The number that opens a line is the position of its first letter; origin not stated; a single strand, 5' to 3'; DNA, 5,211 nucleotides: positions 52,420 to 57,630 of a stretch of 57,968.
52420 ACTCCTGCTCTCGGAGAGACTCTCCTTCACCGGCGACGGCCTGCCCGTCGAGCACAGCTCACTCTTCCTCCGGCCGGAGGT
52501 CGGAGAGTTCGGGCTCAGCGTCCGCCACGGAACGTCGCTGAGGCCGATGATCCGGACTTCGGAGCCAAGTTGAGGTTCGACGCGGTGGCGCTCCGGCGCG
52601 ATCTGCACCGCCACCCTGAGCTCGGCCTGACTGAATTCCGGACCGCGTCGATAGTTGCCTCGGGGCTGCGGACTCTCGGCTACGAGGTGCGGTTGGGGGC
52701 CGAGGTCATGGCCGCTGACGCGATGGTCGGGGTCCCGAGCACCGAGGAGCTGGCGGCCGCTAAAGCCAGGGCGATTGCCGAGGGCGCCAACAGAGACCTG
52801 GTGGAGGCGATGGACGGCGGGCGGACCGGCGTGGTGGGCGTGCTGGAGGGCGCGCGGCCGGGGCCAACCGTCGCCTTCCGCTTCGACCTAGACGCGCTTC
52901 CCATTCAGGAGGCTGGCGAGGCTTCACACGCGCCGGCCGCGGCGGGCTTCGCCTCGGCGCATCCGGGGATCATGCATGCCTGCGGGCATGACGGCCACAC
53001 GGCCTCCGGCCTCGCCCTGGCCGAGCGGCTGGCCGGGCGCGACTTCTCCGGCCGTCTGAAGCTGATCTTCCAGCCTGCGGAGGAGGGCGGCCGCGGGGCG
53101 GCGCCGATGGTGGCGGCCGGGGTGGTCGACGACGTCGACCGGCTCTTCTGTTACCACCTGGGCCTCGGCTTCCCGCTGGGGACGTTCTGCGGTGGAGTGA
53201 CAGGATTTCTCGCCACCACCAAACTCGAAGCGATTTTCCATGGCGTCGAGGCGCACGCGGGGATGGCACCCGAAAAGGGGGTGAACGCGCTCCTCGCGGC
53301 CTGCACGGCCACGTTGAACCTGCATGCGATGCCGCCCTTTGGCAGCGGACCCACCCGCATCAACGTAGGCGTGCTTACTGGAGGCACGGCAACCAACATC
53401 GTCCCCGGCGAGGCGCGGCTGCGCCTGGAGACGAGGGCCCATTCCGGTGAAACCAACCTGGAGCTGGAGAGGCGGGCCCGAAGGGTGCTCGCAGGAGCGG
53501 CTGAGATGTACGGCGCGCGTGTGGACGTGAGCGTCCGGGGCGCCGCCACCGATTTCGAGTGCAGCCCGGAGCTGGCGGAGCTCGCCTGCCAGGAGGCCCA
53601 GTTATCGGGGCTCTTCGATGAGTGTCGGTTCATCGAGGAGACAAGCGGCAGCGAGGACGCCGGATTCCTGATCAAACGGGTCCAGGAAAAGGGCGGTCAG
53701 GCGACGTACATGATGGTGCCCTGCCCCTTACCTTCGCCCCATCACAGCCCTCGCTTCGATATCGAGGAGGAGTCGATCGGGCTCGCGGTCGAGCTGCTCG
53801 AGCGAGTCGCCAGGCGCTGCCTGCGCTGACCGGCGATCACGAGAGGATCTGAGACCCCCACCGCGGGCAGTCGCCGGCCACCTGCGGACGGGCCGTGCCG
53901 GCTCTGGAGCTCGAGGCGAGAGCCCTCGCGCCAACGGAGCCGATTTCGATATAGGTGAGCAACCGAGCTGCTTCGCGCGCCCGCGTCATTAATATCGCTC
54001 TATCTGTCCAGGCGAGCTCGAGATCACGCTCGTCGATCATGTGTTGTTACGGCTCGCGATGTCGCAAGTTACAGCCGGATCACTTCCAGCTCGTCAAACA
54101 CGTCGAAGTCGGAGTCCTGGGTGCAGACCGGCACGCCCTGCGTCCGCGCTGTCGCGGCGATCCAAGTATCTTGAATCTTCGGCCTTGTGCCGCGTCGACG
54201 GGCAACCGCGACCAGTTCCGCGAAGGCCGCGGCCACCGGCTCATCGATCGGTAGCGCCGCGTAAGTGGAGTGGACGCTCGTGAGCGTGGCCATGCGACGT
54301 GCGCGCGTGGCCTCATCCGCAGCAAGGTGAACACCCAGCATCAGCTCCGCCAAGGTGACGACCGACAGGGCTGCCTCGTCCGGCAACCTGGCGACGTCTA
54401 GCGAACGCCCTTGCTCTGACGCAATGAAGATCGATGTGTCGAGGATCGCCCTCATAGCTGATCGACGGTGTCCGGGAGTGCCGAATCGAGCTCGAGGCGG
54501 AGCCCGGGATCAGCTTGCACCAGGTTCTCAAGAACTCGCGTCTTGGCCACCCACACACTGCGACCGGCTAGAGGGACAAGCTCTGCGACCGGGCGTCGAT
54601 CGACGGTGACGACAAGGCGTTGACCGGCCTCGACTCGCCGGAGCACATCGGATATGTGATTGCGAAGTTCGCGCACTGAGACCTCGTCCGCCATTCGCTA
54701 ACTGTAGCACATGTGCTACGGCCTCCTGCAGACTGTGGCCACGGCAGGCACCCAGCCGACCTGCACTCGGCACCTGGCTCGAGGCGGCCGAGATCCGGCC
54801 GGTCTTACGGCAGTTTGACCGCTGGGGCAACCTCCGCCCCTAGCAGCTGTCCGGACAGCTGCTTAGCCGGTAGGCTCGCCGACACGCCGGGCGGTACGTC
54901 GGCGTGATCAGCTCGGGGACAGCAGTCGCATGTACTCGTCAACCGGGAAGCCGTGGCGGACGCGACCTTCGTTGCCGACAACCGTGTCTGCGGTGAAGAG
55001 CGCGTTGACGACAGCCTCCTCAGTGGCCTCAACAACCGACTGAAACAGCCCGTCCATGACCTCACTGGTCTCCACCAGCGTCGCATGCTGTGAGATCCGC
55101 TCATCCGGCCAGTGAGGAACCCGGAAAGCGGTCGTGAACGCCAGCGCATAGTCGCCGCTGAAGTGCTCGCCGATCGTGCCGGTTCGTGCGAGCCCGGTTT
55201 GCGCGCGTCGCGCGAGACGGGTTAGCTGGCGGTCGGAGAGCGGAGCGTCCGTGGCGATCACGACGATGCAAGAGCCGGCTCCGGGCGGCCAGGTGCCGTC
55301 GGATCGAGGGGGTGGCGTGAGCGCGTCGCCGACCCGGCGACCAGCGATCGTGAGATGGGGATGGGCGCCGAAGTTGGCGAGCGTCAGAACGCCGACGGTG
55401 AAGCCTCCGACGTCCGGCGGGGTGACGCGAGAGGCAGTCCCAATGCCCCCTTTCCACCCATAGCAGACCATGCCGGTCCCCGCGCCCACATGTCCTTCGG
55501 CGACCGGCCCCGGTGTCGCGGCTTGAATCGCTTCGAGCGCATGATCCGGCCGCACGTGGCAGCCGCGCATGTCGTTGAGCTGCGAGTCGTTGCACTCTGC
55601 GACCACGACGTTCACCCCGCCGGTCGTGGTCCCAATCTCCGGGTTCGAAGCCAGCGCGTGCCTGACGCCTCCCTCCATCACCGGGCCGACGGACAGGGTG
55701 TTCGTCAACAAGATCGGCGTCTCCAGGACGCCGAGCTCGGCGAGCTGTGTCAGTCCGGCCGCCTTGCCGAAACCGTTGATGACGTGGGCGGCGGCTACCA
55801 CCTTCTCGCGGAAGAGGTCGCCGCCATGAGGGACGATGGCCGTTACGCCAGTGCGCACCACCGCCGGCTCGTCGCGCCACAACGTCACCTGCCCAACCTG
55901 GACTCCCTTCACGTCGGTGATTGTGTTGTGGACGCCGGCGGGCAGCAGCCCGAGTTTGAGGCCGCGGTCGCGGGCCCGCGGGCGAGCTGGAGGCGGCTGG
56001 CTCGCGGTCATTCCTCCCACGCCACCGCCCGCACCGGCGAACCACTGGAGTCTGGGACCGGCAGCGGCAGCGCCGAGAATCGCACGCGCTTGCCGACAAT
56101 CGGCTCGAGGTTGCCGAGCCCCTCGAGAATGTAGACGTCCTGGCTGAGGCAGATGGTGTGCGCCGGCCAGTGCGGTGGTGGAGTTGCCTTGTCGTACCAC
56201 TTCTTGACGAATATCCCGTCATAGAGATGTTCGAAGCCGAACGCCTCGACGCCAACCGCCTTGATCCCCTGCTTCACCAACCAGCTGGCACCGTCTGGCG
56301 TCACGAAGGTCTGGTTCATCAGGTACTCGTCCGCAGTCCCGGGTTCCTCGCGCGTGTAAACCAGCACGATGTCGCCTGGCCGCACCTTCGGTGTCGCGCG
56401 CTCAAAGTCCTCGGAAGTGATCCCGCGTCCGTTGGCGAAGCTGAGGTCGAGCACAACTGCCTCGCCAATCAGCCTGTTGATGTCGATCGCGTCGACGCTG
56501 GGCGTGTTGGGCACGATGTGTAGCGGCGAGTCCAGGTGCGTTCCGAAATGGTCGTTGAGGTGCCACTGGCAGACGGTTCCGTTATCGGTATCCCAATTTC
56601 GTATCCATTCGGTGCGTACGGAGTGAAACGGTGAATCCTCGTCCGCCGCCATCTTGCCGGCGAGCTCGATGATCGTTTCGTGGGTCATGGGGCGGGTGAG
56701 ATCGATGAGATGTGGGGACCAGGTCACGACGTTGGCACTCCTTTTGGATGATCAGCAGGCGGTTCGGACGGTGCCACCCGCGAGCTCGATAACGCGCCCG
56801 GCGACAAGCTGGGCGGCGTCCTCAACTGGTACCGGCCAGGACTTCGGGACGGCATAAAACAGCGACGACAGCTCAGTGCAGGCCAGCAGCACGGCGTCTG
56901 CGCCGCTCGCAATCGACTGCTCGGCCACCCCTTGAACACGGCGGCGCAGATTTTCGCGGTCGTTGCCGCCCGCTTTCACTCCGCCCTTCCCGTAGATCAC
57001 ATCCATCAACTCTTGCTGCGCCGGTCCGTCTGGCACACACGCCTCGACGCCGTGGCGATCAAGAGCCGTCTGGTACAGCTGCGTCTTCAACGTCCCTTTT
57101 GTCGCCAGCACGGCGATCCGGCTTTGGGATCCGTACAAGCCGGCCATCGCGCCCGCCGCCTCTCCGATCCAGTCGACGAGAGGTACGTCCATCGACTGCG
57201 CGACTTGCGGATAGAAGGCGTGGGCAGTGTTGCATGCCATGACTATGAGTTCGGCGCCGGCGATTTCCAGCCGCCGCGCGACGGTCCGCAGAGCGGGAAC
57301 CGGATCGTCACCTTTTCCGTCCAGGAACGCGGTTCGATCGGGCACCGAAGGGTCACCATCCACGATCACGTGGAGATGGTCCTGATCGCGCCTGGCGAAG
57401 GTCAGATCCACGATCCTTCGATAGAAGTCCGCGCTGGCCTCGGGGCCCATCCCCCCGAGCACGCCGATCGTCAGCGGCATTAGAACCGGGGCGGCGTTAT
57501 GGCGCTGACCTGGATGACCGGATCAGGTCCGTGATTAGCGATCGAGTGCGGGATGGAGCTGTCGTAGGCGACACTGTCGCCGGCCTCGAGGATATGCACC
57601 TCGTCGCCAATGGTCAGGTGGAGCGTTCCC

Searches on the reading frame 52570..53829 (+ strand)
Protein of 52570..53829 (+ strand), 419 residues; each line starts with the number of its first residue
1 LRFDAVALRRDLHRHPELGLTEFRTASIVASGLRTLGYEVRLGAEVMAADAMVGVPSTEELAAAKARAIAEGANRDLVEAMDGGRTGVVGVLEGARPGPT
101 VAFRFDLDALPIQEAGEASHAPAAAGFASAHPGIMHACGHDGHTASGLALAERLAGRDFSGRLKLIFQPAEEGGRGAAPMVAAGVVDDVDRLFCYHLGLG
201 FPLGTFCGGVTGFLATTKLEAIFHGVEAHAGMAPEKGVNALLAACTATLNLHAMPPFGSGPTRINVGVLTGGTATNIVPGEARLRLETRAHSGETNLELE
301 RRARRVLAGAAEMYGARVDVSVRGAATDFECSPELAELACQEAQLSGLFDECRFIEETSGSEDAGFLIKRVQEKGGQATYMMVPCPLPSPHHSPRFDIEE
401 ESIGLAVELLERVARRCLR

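Call 20: search_protein_families(library=pfam, proteins=[window:52570-53829:+], max_evalue=0.00001)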
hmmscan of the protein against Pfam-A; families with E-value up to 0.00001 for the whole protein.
window:52570-53829:+ (419 aa): 2 families
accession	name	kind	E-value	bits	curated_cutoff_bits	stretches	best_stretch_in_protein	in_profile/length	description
PF01546.33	Peptidase_M20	-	3.9e-26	92.7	24.6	1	102-415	1-205/206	Peptidase family M20/M25/M40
PF07687.19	M20_dimer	-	1.1e-14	54.7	21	1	221-308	11-100/107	Peptidase dimerisation domain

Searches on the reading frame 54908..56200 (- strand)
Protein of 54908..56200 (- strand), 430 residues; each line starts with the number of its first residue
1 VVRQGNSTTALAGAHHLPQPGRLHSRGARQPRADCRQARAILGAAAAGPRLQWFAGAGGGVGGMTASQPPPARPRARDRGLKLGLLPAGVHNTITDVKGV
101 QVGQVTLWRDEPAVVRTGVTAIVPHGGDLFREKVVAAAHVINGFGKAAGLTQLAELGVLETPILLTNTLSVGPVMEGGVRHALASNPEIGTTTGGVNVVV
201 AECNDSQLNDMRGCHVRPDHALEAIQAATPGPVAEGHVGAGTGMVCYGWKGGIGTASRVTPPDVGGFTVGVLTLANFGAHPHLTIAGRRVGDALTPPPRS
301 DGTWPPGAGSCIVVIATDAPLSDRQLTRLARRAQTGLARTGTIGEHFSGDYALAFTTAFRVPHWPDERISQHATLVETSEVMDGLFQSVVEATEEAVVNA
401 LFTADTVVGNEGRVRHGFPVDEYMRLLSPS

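Call 53: search_protein_families(library=pfam, proteins=[window:54908-56200:-], max_evalue=0.001)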
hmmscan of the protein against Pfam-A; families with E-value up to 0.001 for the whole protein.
window:54908-56200:- (430 aa): 1 family
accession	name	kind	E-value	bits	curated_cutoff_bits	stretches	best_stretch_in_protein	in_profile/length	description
PF03576.19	Peptidase_S58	-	5.4e-115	384.5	23.9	1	92-414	1-306/307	Peptidase family S58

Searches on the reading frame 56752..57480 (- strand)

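Call 53: search_protein_families(library=pfam, proteins=[window:56752-57480:-], max_evalue=0.001)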
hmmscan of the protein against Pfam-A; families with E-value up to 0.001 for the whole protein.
window:56752-57480:- (242 aa): 1 family
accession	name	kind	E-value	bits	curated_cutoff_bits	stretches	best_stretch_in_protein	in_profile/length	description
PF01177.27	Asp_Glu_race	-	1.8e-42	146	31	1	8-226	1-207/211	Asp/Glu/Hydantoin racemase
